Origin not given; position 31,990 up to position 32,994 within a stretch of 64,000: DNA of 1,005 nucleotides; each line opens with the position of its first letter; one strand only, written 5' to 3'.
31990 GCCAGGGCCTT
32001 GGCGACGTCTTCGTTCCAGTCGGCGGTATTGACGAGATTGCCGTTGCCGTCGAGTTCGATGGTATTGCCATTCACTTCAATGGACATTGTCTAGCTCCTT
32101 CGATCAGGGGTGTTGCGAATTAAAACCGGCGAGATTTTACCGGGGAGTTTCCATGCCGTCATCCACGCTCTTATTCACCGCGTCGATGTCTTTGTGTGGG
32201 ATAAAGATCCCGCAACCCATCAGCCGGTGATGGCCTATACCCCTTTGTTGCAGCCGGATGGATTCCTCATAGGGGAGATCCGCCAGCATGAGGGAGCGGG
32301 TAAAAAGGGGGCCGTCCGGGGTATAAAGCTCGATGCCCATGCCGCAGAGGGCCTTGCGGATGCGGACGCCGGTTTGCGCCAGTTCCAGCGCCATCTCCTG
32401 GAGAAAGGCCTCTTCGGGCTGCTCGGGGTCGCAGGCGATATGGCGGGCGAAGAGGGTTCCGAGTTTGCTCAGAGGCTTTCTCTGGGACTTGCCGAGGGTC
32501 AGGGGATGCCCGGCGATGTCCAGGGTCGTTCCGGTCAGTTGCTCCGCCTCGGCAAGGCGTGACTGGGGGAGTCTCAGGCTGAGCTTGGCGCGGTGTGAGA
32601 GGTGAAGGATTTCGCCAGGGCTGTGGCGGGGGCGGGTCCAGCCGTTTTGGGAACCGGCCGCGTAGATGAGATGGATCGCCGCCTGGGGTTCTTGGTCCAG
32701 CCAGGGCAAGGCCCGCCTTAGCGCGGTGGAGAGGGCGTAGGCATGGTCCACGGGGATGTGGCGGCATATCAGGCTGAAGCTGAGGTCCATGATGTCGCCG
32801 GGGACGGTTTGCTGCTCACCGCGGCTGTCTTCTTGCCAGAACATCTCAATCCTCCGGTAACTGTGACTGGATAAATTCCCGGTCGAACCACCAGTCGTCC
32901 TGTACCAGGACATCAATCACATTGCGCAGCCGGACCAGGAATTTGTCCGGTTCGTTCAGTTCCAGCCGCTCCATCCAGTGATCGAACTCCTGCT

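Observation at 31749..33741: Orphan Cas6/Cmx6-like protein in a tight operon with a cysteine-less DsrC paralogue and two unknown proteins, divergent from the rDsr cluster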

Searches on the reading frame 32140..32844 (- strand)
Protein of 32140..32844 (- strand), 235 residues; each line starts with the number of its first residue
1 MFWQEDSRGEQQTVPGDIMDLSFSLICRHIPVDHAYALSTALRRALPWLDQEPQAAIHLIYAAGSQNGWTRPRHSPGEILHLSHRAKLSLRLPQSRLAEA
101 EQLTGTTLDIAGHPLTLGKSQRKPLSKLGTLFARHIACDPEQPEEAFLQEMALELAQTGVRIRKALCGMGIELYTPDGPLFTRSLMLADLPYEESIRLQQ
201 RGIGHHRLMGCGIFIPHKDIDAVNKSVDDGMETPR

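Call 3: search_protein_families(library=pfam, proteins=[window:32140-32844:-], max_evalue=1)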
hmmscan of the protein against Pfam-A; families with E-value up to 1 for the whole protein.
window:32140-32844:- (235 aa): 1 family
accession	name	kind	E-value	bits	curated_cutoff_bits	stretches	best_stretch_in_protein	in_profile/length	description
PF09559.15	Cas6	-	2.1e-61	207.7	26.7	1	20-218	2-190/191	Cas6 Crispr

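Call 4: search_protein_families(library=ncbifam, proteins=[window:32140-32844:-], max_evalue=1)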
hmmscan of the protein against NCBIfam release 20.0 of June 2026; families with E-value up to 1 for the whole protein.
window:32140-32844:- (235 aa): 2 families
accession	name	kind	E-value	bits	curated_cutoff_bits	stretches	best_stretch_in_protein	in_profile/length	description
TIGR02807.1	cas6_cmx6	equivalog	5.8e-34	117.8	98.85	1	18-216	3-197/197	type I-MYXAN CRISPR-associated protein Cas6/Cmx6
NF010673.0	PRK14070.1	equivalog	0.16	12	119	1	188-206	20-38/75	exodeoxyribonuclease VII small subunit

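Call 5: find_encoding_contigs(protein=window:32140-32844:-, flank=10000, max_places=6)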
Protein window:32140-32844:- (235 aa): 12 contigs read that carry it; 6 places shown.
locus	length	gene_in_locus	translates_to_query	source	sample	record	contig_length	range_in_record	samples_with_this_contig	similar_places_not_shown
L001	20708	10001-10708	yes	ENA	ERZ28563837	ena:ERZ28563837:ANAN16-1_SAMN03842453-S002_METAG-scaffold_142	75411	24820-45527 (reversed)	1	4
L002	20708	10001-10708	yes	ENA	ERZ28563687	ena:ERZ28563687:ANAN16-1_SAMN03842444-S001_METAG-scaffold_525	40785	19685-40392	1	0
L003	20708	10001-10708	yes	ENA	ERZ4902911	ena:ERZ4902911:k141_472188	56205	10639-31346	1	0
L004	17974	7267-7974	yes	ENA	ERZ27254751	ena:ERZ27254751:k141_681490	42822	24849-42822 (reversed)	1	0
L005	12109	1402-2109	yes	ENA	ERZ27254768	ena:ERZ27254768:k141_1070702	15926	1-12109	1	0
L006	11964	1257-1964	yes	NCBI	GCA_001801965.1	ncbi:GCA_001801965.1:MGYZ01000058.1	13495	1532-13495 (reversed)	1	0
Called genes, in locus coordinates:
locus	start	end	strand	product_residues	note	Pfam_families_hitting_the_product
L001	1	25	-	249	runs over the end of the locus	PF12838:Fer4_7 (faint), PF13187:Fer4_9 (faint), PF14697:Fer4_21 (faint), PF12797:Fer4_2 (faint), PF12837:Fer4_6 (faint), PF13237:Fer4_10 (faint), PF13247:Fer4_11, PF00037:Fer4 (weak)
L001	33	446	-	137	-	-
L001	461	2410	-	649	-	PF14691:Fer4_20, PF01134:GIDA (weak), PF01266:DAO (weak), PF07992:Pyr_redox_2, PF12831:FAD_oxidored, PF13450:NAD_binding_8, PF12838:Fer4_7 (weak), PF14697:Fer4_21, +4 more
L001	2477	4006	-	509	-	PF13187:Fer4_9 (faint), PF13183:Fer4_8, PF13237:Fer4_10 (faint), PF13534:Fer4_17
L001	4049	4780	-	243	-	PF02665:Nitrate_red_gam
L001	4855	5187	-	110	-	PF04358:DsrC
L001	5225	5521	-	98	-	PF04077:DsrH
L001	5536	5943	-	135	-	PF02635:DsrE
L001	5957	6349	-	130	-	PF02635:DsrE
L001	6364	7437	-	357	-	PF03460:NIR_SIR_ferr, PF01077:NIR_SIR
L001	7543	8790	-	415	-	PF03460:NIR_SIR_ferr, PF01077:NIR_SIR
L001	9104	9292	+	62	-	-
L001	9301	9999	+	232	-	-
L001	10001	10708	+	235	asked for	PF09559:Cas6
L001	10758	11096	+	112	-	PF04358:DsrC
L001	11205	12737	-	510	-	PF03023:MurJ, PF13440:Polysacc_synt_3 (weak)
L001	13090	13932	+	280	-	PF00768:Peptidase_S11, PF13354:Beta-lactamase2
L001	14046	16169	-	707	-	PF17804:TSP_NTD, PF00595:PDZ, PF03572:Peptidase_S41, PF11818:DUF3340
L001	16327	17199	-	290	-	PF15916:DUF4743, PF00293:NUDIX (weak)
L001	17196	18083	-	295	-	PF01503:PRA-PH (faint), PF03819:MazG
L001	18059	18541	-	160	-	PF06853:DUF1249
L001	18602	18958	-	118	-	PF02410:RsfS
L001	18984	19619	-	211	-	PF01467:CTP_transf_like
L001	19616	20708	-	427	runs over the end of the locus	PF00171:Aldedh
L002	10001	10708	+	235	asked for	PF09559:Cas6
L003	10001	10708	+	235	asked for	PF09559:Cas6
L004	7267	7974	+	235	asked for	PF09559:Cas6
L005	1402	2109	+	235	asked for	PF09559:Cas6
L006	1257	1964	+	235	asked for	PF09559:Cas6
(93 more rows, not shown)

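Call 9: find_homologous_proteins(query=window:32140-32844:-, max_evalue=0.001)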
Query window:32140-32844:- (235 aa): 1188 proteins with E <= 0.001 among 2017 candidates; the best 120 are listed.
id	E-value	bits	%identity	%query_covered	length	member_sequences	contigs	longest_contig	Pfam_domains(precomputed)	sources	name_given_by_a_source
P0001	6.2e-156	535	100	100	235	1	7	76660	PF09559.16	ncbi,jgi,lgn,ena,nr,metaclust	ncbi:MAG: type I-MYXAN CRISPR-associated protein Cas6/Cmx6 [Gammaproteobacteria bacterium RIFOXYA12_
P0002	1.7e-132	458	85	100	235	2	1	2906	PF09559.16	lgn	-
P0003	1.7e-123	429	80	100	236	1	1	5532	PF09559.16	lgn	-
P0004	2.1e-110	386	74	95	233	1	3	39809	PF09559.16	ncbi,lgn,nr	ncbi:MAG: type I-MYXAN CRISPR-associated protein Cas6/Cmx6 [Gammaproteobacteria bacterium]|nr:type I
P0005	1.4e-99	350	65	100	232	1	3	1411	PF09559.16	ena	-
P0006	1.9e-99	350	66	100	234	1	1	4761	PF09559.16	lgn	-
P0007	1.1e-97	344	68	97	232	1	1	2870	PF09559.16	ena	-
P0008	2.9e-92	327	62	97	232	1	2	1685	PF09559.16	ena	-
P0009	8.5e-91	322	62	97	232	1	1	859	PF09559.16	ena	-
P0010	3.7e-88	313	61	97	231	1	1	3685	PF09559.16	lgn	-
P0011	4.7e-83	296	63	93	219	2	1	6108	PF09559.16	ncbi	ncbi:MAG: type I-MYXAN CRISPR-associated protein Cas6/Cmx6, partial [Gammaproteobacteria bacterium S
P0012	1.9e-81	291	56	99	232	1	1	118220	PF09559.16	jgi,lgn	jgi:CRISPR-associated protein Cas6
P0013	3.7e-81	290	58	97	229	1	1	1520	PF09559.16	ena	-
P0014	7.5e-81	289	57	97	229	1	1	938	PF09559.16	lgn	-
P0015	3.2e-80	287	58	98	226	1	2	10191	PF09559.16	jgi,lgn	jgi:CRISPR-associated protein Cas6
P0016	2.8e-79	284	59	96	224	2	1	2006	PF09559.16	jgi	-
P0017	4.5e-79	283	58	96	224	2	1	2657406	PF09559.16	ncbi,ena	-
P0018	5.8e-79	283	57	97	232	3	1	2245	PF09559.16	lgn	-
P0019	1.3e-78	282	56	96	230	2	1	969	PF09559.16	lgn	-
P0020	4.0e-78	280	57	97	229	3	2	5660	PF09559.16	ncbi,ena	-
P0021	1.4e-77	278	57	97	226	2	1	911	PF09559.16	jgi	jgi:CRISPR-associated protein Cas6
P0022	8.6e-77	276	57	97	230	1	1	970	PF09559.16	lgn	-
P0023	1.1e-76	275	53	97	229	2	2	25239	PF09559.16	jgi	jgi:CRISPR-associated protein Cas6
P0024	1.7e-76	275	56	96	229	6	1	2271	PF09559.16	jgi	jgi:CRISPR-associated protein Cas6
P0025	2.3e-76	274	54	97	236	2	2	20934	PF09559.16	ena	-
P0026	2.8e-76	274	55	97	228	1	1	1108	PF09559.16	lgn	-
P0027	5.2e-76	273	55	97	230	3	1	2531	PF09559.16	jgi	jgi:CRISPR-associated protein Cas6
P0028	8.6e-76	273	55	97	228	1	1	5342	PF09559.16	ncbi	-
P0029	8.9e-76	273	54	97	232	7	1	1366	PF09559.16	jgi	-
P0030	9.3e-76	272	56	97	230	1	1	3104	PF09559.16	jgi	jgi:CRISPR-associated protein Cas6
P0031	9.3e-76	272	58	96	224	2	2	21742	PF09559.16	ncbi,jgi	ncbi:MAG: type I-MYXAN CRISPR-associated protein Cas6/Cmx6 [Chromatiales bacterium]|jgi:CRISPR-assoc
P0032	1.2e-75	272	56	97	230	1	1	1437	PF09559.16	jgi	jgi:CRISPR-associated protein Cas6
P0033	2.0e-75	271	54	96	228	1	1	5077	PF09559.16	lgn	-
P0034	2.2e-75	271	54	97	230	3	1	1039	PF09559.16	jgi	jgi:CRISPR-associated protein Cas6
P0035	3.1e-75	271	52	97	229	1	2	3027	PF09559.16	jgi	jgi:CRISPR-associated protein Cas6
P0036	3.2e-75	271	54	97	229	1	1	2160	PF09559.16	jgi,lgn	jgi:CRISPR-associated protein Cas6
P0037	6.2e-75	270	56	97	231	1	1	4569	PF09559.16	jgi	jgi:CRISPR-associated protein Cas6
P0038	6.7e-75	270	54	97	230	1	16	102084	PF09559.16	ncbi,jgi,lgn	jgi:CRISPR-associated protein Cas6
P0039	7.3e-75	270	55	96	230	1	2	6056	PF09559.16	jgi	jgi:CRISPR-associated protein Cas6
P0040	8.2e-75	269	56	97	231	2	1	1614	PF09559.16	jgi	jgi:CRISPR-associated protein Cas6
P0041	1.0e-74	269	56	97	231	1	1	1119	PF09559.16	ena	-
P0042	1.5e-74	268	54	98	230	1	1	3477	PF09559.16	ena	-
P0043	1.6e-74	268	56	96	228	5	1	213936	PF09559.16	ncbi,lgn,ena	-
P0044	1.8e-74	268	54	96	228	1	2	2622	PF09559.16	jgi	jgi:CRISPR-associated protein Cas6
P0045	2.0e-74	268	55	97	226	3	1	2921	PF09559.16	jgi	-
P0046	2.3e-74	268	53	97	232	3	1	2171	PF09559.16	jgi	jgi:CRISPR-associated protein Cas6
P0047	2.7e-74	268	54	97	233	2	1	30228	PF09559.16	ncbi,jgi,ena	-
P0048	2.9e-74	268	56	96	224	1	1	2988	PF09559.16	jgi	jgi:CRISPR-associated protein Cas6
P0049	3.5e-74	267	55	97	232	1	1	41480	PF09559.16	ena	-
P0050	4.7e-74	267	53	97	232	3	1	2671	PF09559.16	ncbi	-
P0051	5.6e-74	267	55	97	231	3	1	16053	PF09559.16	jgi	-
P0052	5.8e-74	267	55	96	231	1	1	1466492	PF09559.16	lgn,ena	-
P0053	6.0e-74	267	55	97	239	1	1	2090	PF09559.16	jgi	jgi:CRISPR-associated protein Cas6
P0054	6.2e-74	266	55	96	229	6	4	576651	PF09559.16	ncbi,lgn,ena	-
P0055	7.2e-74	266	53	97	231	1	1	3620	PF09559.16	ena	-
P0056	7.4e-74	266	54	96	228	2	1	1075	PF09559.16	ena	-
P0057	8.1e-74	266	53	97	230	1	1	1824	PF09559.16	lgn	-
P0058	9.1e-74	266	54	95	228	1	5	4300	PF09559.16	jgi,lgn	jgi:CRISPR-associated protein Cas6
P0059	1.2e-73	266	56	96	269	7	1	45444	PF09559.16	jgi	-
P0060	1.3e-73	266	53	95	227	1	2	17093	PF09559.16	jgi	jgi:CRISPR-associated protein Cas6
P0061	1.5e-73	265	53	97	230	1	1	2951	PF09559.16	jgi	-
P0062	1.8e-73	265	53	96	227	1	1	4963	PF09559.16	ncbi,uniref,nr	ncbi:type I-MYXAN CRISPR-associated protein Cas6/Cmx6 [Candidatus Parabeggiatoa sp. HSG14]|uniref:ty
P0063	3.4e-73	264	55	96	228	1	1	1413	PF09559.16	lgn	-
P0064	4.2e-73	264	55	96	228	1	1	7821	PF09559.16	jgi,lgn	-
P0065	6.8e-73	263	54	95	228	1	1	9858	PF09559.16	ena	-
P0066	9.4e-73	263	56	97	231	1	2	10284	PF09559.16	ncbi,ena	-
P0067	1.0e-72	263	53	95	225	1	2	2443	PF09559.16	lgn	-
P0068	1.1e-72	262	52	97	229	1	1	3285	PF09559.16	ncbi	-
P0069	1.5e-72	262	54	96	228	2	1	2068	PF09559.16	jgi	jgi:CRISPR-associated protein Cas6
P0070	1.6e-72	262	57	97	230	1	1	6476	PF09559.16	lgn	-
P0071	1.9e-72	262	56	97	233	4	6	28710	PF09559.16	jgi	jgi:CRISPR-associated protein Cas6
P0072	2.2e-72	261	56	95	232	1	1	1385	PF09559.16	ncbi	-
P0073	2.2e-72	261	53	95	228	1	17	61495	PF09559.16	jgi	jgi:CRISPR-associated protein Cas6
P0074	2.2e-72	261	54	95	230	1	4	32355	PF09559.16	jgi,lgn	jgi:CRISPR-associated protein Cas6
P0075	2.3e-72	261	55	97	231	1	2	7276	PF09559.16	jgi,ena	-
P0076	2.6e-72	261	53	97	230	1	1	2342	PF09559.16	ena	-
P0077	2.7e-72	261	55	96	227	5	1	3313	PF09559.16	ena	-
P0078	2.7e-72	261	54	96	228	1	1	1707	PF09559.16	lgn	-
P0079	3.1e-72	261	53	97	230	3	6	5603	PF09559.16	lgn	-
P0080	3.2e-72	261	53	97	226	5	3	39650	PF09559.16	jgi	-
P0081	3.3e-72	261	53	97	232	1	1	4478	PF09559.16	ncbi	-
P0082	3.7e-72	261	56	95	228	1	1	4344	PF09559.16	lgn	-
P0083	4.0e-72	261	55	96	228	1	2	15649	PF09559.16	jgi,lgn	jgi:CRISPR-associated protein Cas6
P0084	4.1e-72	261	56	96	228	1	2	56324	PF09559.16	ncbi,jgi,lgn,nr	ncbi:MAG: type I-MYXAN CRISPR-associated protein Cas6/Cmx6 [Thiohalocapsa sp.]|jgi:CRISPR-associated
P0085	4.4e-72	260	53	95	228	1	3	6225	PF09559.16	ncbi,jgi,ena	-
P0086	5.1e-72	260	53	97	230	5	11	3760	PF09559.16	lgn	-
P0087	5.2e-72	260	54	97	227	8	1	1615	PF09559.16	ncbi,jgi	-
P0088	5.3e-72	260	53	96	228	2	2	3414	PF09559.16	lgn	-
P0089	5.9e-72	260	52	95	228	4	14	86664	PF09559.16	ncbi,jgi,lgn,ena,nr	ncbi:MAG TPA: type I-MYXAN CRISPR-associated protein Cas6/Cmx6 [Thioploca sp.]|nr:MAG: type I-MYXAN 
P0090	6.2e-72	260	55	96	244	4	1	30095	PF09559.16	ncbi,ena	-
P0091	6.3e-72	260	54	95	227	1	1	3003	PF09559.16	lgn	-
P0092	6.6e-72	260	54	96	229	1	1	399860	PF09559.16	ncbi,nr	ncbi:MAG: type I-MYXAN CRISPR-associated protein Cas6/Cmx6 [Gammaproteobacteria bacterium]|nr:type I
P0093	7.0e-72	260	54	96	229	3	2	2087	PF09559.16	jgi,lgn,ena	-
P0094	7.3e-72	260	56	96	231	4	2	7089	PF09559.16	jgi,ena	-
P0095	7.5e-72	260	54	96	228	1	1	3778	PF09559.16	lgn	-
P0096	7.5e-72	260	54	96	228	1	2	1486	PF09559.16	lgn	-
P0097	7.7e-72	260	53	95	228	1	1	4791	PF09559.16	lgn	-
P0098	8.3e-72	260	53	95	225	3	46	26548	PF09559.16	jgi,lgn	jgi:CRISPR-associated protein Cas6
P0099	9.6e-72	259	52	95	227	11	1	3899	PF09559.16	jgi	-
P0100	1.0e-71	259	51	95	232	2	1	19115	PF09559.16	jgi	jgi:CRISPR-associated protein Cas6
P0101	1.1e-71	259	53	97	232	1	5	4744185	PF09559.16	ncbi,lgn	-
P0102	1.2e-71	259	51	96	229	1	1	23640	PF09559.16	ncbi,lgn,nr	ncbi:MAG: type I-MYXAN CRISPR-associated protein Cas6/Cmx6 [Pseudomonadota bacterium]|nr:type I-MYXA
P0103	1.3e-71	259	54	96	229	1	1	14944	PF09559.16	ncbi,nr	ncbi:MAG: type I-MYXAN CRISPR-associated protein Cas6/Cmx6 [Gammaproteobacteria bacterium]|nr:type I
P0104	1.3e-71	259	54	95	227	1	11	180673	PF09559.16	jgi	jgi:CRISPR-associated protein Cas6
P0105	1.4e-71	259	54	97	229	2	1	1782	PF09559.16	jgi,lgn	jgi:CRISPR-associated protein Cas6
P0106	1.5e-71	259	52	96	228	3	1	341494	PF09559.16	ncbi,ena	-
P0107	1.6e-71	259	56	96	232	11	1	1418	PF09559.16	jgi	jgi:CRISPR-associated protein Cas6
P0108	1.8e-71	258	54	95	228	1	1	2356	PF09559.16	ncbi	-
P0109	1.8e-71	258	52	95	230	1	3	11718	PF09559.16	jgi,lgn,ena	-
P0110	1.9e-71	258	53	97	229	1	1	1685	PF09559.16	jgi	jgi:CRISPR-associated protein Cas6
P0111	2.1e-71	258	55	96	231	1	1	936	PF09559.16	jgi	jgi:CRISPR-associated protein Cas6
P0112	2.3e-71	258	53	96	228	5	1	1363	PF09559.16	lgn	-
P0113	2.4e-71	258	54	96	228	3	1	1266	PF09559.16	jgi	jgi:CRISPR-associated protein Cas6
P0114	2.6e-71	258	53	96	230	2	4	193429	PF09559.16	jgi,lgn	jgi:CRISPR-associated protein Cas6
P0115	2.9e-71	258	55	95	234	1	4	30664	PF09559.16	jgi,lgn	jgi:CRISPR-associated protein Cas6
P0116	3.4e-71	258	56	96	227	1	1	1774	PF09559.16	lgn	-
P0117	3.6e-71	257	54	96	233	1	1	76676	PF09559.16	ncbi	-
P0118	3.7e-71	257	53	96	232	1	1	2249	PF09559.16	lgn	-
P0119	4.0e-71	257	53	97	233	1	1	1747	PF09559.16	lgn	-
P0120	5.1e-71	257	53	96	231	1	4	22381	PF09559.16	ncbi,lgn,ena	-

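Call 11: find_related_loci(query=A1, collection=genome_contigs, flank=10000)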
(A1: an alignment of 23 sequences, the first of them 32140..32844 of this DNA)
Query A1 (235 aa) in genome_contigs; peptide patterns used: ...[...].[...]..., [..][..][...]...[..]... (x = any residue, [..] = any of these).
600 stretches matched a pattern (row limit reached: there are more); 584 encode a relative of the query (tblastn E <= 1e-3); the best 80 are kept; 80 distinct loci.
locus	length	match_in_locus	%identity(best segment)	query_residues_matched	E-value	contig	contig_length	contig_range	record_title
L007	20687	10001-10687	58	1-229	1e-85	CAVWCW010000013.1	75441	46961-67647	MAG: uncultured Gammaproteobacteria bacterium isolate MFD03804.bin.1.42 genome assembly, contig: contig_55236, whole gen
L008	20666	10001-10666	58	1-226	8e-84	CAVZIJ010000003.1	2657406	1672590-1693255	MAG: uncultured Gammaproteobacteria bacterium isolate MFD02416.bin.1.10 genome assembly, contig: contig_4510, whole geno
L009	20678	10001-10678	56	1-225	7e-79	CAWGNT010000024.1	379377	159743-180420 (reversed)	MAG: uncultured Gammaproteobacteria bacterium isolate MFD05684.bin.1.156 genome assembly, contig: contig_63881, whole ge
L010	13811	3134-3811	53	1-229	4e-78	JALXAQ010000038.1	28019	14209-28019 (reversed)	MAG: Thiotrichaceae bacterium isolate T2_metabat2_scaf2bin.004 T2_NODE_1247_length_28019_cov_3.069339, whole genome shot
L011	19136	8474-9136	54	1-225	8e-78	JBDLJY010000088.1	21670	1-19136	MAG: Pseudomonadota bacterium isolate MAG115 MAG115_88, whole genome shotgun sequence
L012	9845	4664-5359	53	1-229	1e-77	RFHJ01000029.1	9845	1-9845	MAG: Gammaproteobacteria bacterium isolate J047 k99_111346, whole genome shotgun sequence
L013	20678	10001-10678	55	1-225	1e-77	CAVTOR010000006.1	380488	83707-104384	MAG: uncultured Gammaproteobacteria bacterium isolate MFD03804.bin.2.10 genome assembly, contig: contig_28187, whole gen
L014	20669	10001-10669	52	1-224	7e-77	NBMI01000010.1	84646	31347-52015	MAG: Candidatus Parabeggiatoa sp. nov. 2 isolate 4572_84 ex4572_84_scaffold_529, whole genome shotgun sequence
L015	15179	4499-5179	54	1-226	8e-76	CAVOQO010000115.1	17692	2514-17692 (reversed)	MAG: uncultured Gammaproteobacteria bacterium isolate MFD09779.bin.2.196 genome assembly, contig: contig_94628, whole ge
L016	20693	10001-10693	50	1-224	5e-75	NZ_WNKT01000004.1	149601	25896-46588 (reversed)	Allochromatium palmeri strain DSM 15591 NODE_4_length_149601_cov_35.8816, whole genome shotgun sequence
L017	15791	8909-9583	50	1-225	2e-74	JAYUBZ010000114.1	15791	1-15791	MAG: Gammaproteobacteria bacterium isolate GFS_6843 GFS_6843_113, whole genome shotgun sequence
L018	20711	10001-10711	51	1-234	1e-74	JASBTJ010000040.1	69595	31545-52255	MAG: Gammaproteobacteria bacterium isolate BWSM_30 k141_2070695, whole genome shotgun sequence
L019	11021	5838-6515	55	1-225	1e-74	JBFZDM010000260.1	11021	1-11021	MAG: Chromatiaceae bacterium isolate PPR_0555 k121_1221927, whole genome shotgun sequence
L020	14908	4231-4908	54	1-225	4e-74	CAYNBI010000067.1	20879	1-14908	MAG TPA_asm: uncultured Chromatiaceae bacterium isolate binchicken_co176_260 genome assembly, contig: NODE_1375_length_2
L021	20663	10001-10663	50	1-224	1e-73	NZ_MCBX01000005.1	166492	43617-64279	Candidatus Marithrix sp. Canyon 246 clone 3 NODE_7_length_166492_cov_181.59_ID_5, whole genome shotgun sequence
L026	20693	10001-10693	53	1-228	5e-73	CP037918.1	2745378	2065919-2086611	Chromatiaceae bacterium isolate CTD079 chromosome, complete genome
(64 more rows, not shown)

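Call 14: search_solved_structures(query=A1, max_evalue=10, show_alignments=2)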
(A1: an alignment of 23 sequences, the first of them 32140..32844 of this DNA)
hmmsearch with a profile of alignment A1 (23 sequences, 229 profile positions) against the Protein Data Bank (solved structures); distinct sequences matched with E-value up to 10: 21.
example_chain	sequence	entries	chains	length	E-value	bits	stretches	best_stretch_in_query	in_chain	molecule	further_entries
8fcj_B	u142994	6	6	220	1.1e-22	83.8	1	15-217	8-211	Type I-B CRISPR-associated protein Cas6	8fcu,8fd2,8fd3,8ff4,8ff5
3d6h_A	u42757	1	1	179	0.16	14.5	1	62-177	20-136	Caspase-1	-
2hbr_A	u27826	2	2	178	0.17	14.5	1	62-177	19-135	Caspase-1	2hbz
1sc1_A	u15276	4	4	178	0.17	14.5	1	62-177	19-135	Interleukin-1 beta convertase | Caspase-1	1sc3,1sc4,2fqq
2h4y_A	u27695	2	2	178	0.17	14.5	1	62-177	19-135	Caspase-1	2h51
3d6m_A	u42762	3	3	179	0.17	14.5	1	62-177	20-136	Caspase-1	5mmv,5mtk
1rwk_A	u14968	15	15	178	0.17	14.5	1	62-177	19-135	Interleukin-1 beta convertase | Caspase 1, isoform gamma | Caspase-1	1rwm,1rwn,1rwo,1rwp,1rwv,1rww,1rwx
6f6r_A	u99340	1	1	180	0.17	14.4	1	62-177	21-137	Caspase-1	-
1ibc_A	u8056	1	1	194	0.19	14.3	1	60-177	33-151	INTERLEUKIN-1BETA CONVERTING ENZYME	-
6kn0_A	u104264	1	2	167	0.2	14.3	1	64-177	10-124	Caspase-1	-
1bmq_A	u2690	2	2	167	0.2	14.3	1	64-177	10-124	PROTEIN (INTERLEUKIN-1 BETA CONVERTASE) | INTERLEUKIN-1 BETA CONVERTING ENZYME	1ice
6vie_A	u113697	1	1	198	0.22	14.1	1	62-177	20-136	Caspase-1 subunit p20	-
3ns7_A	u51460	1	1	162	0.27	13.8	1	65-177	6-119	Caspase-1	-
3d6f_A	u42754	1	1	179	0.39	13.3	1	62-122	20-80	Caspase-1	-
8wra_A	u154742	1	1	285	0.54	12.8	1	62-177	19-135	Caspase-1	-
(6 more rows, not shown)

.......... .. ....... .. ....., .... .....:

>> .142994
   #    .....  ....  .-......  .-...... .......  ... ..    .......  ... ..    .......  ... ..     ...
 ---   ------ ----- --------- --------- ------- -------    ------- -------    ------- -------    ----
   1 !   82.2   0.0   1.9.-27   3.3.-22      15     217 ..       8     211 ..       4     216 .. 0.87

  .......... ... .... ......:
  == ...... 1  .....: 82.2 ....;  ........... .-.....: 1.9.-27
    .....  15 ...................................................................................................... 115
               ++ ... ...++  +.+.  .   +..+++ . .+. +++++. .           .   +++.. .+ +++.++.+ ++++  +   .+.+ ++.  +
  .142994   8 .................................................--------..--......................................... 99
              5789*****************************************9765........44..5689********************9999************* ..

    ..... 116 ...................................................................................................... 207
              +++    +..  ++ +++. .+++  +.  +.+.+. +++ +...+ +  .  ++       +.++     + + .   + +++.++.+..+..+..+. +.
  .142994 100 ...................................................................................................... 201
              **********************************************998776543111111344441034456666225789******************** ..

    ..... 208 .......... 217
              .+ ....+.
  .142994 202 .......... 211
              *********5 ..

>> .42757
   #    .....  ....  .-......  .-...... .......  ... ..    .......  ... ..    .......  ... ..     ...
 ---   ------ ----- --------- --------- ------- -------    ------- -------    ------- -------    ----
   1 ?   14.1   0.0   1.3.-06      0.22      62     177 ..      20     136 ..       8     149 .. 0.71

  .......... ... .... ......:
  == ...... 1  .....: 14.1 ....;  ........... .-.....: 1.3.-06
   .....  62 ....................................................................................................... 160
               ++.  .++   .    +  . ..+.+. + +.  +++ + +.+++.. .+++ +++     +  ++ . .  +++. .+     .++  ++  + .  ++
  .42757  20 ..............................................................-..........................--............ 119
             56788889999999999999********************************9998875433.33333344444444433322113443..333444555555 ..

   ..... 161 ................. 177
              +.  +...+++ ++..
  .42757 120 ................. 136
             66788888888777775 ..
